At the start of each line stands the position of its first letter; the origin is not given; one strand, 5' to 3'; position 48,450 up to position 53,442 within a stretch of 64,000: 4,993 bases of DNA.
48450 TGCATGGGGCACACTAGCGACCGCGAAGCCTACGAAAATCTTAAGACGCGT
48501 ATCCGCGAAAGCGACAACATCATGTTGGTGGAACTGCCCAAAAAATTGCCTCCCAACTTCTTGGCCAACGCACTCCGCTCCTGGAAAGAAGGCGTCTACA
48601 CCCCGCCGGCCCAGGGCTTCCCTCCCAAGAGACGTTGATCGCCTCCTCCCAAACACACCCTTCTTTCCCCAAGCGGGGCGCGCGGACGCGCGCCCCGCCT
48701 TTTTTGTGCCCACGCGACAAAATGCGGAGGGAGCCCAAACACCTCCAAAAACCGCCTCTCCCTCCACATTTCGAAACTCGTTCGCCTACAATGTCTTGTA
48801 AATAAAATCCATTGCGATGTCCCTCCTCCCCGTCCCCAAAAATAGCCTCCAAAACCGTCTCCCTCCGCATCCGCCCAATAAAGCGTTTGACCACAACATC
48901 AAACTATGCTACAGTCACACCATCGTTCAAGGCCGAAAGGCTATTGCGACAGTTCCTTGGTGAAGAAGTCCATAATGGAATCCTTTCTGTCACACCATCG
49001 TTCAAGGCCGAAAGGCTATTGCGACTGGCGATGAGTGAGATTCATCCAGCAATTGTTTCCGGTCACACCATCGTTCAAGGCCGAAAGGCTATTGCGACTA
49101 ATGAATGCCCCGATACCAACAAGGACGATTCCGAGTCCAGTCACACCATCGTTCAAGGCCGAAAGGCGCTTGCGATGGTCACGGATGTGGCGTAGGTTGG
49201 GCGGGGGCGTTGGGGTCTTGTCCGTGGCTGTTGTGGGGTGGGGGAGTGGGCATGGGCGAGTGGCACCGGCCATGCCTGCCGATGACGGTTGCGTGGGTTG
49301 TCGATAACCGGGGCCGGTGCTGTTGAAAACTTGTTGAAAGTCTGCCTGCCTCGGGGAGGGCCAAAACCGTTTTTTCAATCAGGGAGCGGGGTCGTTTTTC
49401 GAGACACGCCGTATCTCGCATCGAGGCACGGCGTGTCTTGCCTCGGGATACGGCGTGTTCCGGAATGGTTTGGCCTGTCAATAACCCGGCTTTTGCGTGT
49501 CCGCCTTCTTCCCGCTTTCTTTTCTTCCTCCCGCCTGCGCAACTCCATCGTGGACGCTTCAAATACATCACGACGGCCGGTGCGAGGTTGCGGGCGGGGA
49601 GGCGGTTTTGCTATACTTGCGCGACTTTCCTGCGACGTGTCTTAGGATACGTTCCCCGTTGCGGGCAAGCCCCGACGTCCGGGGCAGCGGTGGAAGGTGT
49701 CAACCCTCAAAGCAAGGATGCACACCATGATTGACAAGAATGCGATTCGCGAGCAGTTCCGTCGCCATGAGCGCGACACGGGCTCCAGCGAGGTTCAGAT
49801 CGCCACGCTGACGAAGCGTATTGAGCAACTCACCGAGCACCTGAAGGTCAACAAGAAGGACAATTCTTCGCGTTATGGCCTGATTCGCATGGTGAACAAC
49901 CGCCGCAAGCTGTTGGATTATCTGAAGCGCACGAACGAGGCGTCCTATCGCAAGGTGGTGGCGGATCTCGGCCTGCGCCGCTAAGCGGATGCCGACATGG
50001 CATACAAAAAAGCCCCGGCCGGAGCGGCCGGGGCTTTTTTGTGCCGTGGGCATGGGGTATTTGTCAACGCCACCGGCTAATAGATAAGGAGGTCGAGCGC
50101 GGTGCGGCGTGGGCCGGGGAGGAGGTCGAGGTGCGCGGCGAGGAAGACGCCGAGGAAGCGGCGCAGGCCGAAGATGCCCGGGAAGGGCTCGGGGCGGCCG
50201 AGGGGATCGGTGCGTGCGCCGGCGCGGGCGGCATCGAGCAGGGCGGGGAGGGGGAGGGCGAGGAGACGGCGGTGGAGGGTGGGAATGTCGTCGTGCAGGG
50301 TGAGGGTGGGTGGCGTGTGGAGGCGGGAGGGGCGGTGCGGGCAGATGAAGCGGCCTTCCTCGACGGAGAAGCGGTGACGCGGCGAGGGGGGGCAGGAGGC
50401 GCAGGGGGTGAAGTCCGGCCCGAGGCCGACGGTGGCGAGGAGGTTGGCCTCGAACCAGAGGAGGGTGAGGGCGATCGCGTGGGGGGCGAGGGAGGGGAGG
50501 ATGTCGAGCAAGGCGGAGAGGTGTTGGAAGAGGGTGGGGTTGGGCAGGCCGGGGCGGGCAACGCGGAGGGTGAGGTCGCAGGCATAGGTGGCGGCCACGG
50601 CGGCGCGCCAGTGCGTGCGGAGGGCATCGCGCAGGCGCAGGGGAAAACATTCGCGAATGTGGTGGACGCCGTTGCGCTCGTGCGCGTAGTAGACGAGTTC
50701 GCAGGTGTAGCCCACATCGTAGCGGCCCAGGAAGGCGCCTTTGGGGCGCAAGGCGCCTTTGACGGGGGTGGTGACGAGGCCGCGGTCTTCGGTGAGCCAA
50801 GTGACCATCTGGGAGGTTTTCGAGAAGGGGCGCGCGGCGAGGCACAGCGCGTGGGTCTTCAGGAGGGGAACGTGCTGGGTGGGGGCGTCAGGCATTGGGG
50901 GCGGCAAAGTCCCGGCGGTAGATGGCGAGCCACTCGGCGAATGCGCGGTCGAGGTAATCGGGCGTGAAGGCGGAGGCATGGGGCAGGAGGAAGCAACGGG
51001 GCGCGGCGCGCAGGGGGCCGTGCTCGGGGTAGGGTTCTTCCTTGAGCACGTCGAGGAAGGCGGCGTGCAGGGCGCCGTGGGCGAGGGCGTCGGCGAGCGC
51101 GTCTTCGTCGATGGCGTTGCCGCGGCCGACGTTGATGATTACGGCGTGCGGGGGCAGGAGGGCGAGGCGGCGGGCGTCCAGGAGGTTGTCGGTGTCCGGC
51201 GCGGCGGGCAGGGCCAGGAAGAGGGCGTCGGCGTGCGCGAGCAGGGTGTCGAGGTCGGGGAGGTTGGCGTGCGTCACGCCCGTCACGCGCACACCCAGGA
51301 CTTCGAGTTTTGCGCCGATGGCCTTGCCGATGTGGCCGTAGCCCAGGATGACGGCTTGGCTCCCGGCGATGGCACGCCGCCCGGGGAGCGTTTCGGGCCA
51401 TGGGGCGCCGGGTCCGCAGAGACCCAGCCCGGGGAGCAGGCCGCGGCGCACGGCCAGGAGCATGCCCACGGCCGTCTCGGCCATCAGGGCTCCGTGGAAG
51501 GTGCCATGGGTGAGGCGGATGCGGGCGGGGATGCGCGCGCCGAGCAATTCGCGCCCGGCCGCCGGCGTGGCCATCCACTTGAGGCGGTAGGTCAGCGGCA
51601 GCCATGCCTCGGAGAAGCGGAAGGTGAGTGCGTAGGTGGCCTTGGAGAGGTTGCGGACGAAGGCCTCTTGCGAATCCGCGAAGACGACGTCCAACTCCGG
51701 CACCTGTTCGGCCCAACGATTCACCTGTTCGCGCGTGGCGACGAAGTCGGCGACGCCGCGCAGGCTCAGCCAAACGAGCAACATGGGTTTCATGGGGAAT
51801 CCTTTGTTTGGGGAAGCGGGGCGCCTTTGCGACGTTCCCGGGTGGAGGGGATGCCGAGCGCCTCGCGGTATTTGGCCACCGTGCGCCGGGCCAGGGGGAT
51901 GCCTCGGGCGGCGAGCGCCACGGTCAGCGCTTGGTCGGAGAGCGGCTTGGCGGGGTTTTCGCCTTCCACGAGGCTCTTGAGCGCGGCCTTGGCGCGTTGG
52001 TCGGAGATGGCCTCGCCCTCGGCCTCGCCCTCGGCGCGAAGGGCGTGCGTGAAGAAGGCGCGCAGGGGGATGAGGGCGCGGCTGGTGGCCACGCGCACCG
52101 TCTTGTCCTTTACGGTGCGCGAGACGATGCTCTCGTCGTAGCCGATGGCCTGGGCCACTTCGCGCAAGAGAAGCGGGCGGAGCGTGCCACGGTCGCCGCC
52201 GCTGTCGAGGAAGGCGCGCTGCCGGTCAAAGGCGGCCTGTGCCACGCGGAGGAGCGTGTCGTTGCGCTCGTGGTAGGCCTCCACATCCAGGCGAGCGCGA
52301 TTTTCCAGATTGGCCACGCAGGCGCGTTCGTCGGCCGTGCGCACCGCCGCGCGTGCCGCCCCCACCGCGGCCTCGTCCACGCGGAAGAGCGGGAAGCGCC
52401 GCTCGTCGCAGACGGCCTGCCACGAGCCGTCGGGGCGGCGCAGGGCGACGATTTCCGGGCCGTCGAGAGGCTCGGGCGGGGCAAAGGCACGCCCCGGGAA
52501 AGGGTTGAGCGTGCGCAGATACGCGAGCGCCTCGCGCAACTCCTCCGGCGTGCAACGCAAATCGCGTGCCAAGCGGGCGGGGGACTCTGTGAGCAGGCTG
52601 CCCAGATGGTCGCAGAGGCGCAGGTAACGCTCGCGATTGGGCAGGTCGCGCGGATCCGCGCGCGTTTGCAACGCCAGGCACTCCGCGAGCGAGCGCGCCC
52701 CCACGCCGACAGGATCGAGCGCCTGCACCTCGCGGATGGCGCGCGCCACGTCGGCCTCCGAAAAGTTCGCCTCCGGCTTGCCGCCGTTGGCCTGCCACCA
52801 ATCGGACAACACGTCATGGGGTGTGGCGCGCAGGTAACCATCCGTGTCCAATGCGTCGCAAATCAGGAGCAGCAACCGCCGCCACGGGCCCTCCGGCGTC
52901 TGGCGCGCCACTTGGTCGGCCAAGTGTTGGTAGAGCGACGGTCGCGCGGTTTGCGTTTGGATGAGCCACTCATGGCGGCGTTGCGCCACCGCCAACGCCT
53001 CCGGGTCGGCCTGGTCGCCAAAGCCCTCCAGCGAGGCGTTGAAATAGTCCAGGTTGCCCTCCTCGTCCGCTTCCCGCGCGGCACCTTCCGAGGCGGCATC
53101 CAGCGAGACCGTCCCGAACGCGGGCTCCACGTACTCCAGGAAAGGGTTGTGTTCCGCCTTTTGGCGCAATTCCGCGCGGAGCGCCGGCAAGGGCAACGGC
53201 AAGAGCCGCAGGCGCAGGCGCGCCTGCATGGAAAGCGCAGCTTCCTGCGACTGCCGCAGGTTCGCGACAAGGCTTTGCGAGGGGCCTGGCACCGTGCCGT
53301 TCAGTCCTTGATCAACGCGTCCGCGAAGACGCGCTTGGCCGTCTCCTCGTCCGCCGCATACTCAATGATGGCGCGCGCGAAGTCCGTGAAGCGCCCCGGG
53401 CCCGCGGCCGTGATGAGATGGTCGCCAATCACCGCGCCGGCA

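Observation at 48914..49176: Minimal CRISPR array (3 spacers) with AT-rich spacers and a degenerate terminal repeat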

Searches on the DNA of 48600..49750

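Call 45: search_rna_families(source=window, start=48600, end=49750, threshold=evalue, max_evalue=10)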
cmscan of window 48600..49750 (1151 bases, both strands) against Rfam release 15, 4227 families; matches with E-value up to 10: 10.
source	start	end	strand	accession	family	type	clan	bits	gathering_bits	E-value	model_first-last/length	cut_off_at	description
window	48673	48819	-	RF01672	P2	Gene; sRNA;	-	20.6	80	0.84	1-138/138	no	Psudomonas sRNA P2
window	48671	48720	-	RF02066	STnc320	Gene; sRNA;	-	19.5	50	0.87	1-55/55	no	Salmonella enterica sRNA STnc320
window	48983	49025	-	RF01361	CRISPR-DR48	Gene; CRISPR;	-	17.6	50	6.1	1-37/37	no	CRISPR RNA direct repeat element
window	48670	48700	-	RF04248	MIR7486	Gene; miRNA;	-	17.3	67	7.2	1-87/87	no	MIR7486 microRNA precursor family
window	49397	49465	+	RF04159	MIR1437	Gene; miRNA;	-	17.1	168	5.3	1-192/192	no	MIR1437 microRNA precursor family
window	49629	49665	+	RF01333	CRISPR-DR20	Gene; CRISPR;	-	16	42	4.7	1-36/36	no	CRISPR RNA direct repeat element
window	48894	48919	+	RF01108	BMV3_UPD-PK1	Cis-reg;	-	15.5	38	5.9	1-26/26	no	Pseudoknot of upstream pseudoknot domain (UPD) of the 3'UTR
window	48608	48705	+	RF02344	ar14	Gene; sRNA;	-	14.7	58.8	4.7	1-123/123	no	Alphaproteobacterial ar14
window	48858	48946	-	RF01929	bxd_1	Gene; lncRNA;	-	13.6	75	3.8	1-86/86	no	Bithoraxoid conserved region 1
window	48763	48911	-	RF01953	SOX2OT_exon3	Gene; lncRNA;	-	9.6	70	3.3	1-276/276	no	SOX2 overlapping transcript exon 3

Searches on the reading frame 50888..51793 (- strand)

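Call 7: search_protein_families(library=pfam, proteins=[window:50888-51793:-], max_evalue=0.01)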
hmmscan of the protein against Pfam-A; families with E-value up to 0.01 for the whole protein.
window:50888-51793:- (301 aa): 2 families
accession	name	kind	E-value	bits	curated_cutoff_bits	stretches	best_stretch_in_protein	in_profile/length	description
PF02826.25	2-Hacid_dh_C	-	6.3e-37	127.1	25.1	1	135-273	27-177/178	D-isomer specific 2-hydroxyacid dehydrogenase, NAD binding domain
PF00670.27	AdoHcyase_NAD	-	0.0049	17.4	27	0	142-171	21-50/162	S-adenosyl-L-homocysteine hydrolase, NAD binding domain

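Call 8: search_protein_families(library=ncbifam, proteins=[window:50888-51793:-], max_evalue=0.01)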
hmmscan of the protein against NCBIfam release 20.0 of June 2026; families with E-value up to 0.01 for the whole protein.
window:50888-51793:- (301 aa): 24 families
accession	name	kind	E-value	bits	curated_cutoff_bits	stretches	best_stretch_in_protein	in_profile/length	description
NF041369.1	Dhydh_Halo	equivalog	1.2e-29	103.5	400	1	48-283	37-282/305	D-2-hydroxyacid dehydrogenase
NF005069.0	PRK06487.1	equivalog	2.4e-22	79.4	448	1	143-273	150-288/320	2-hydroxyacid dehydrogenase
NF011938.0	PRK15409.1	equivalog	7.3e-21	74.5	492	1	176-276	189-289/324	glyoxylate/hydroxypyruvate reductase GhrB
TIGR01327.1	PGDH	equivalog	4.4e-20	72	454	1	149-278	143-283/525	phosphoglycerate dehydrogenase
NF008759.0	PRK11790.1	equivalog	3.1e-19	69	404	1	105-274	114-295/410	phosphoglycerate dehydrogenase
NF009714.1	PRK13243.1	equivalog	5.1e-18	65.5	455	1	147-279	153-296/332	glyoxylate reductase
NF005387.0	PRK06932.1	equivalog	1.8e-17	63.3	492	1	141-265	144-275/314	2-hydroxyacid dehydrogenase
NF006263.0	PRK08410.1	equivalog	1.1e-16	61.1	389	1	141-263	142-271/311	D-2-hydroxyacid dehydrogenase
NF000492.1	vanH_gen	exception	1.2e-14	54.2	540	1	149-253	146-255/312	D-lactate dehydrogenase VanH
NF005750.0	PRK07574.1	equivalog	2.4e-14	53.2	329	1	142-277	190-338/386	NAD-dependent formate dehydrogenase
NF012013.0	PRK15469.1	equivalog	4.2e-14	52.3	403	1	176-277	179-280/312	glyoxylate/hydroxypyruvate reductase GhrA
NF000128.1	vanH-Sc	exception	9.5e-14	51.2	650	1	149-253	166-275/337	D-lactate dehydrogenase VanH-Sc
NF000151.1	vanH-Ac1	exception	4.4e-12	46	750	1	149-253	182-291/351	D-lactate dehydrogenase VanH-Ac1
NF000112.1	vanH-Amyco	exception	4.7e-11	42.5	625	1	149-253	175-284/348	VanH-AOV family D-lactate dehydrogenase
NF001309.0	PRK00257.1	equivalog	8.6e-11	41.4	434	1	148-255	120-239/379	4-phosphoerythronate dehydrogenase PdxB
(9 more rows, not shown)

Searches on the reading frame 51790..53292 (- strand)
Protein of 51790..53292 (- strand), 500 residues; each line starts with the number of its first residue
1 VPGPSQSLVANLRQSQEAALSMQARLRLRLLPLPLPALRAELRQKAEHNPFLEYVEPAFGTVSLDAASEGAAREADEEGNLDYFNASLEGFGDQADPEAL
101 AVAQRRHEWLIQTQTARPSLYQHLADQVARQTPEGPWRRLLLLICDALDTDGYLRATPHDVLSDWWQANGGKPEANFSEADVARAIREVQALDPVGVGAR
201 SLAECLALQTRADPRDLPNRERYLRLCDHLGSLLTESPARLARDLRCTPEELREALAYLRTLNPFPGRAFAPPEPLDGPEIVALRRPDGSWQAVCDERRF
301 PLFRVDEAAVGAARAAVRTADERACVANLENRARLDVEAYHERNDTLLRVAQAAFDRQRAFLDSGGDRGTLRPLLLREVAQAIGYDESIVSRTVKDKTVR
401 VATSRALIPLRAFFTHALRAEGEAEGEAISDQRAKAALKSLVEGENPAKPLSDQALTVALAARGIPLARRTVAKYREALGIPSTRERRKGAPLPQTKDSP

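Call 7: search_protein_families(library=pfam, proteins=[window:51790-53292:-], max_evalue=0.01)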
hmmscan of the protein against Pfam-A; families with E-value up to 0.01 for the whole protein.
window:51790-53292:- (500 aa): 3 families
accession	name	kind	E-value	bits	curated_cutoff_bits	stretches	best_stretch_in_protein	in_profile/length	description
PF04552.19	Sigma54_DBD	-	1.2e-42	145.9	22.8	1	334-489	12-160/160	Sigma-54, DNA binding domain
PF04963.19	Sigma54_CBD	-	3.8e-33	115.2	22.9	1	112-307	4-183/185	Sigma-54 factor, core binding domain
PF00309.25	Sigma54_AID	-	8.2e-07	29.2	23.8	1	11-53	3-45/46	Sigma-54 factor, Activator interacting domain (AID)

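Call 8: search_protein_families(library=ncbifam, proteins=[window:51790-53292:-], max_evalue=0.01)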
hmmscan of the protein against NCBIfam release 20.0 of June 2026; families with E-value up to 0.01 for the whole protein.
window:51790-53292:- (500 aa): 7 families
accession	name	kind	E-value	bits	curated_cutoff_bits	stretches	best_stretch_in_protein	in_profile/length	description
TIGR02395.1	rpoN_sigma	equivalog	1.3e-87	294.6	277.35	1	14-488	1-434/434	RNA polymerase factor sigma-54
NF009118.0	PRK12469.1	subfamily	3.6e-81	273.4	396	1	11-489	6-480/483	RNA polymerase factor sigma-54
NF004595.0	PRK05932.1-2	equivalog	4.7e-76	256.6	513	1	11-489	6-482/484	RNA polymerase factor sigma-54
NF004598.0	PRK05932.1-5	equivalog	4e-69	233.7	621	1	108-488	136-502/504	RNA polymerase factor sigma-54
NF004596.0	PRK05932.1-3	subfamily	2.4e-65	221.5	499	1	110-489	145-506/515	RNA polymerase factor sigma-54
NF004597.0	PRK05932.1-4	equivalog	1.5e-55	188.6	817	1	11-489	6-475/477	RNA polymerase factor sigma-54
NF004602.0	PRK05932.2-4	equivalog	6.2e-30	104.3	506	1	14-489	9-410/416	RNA polymerase factor sigma-54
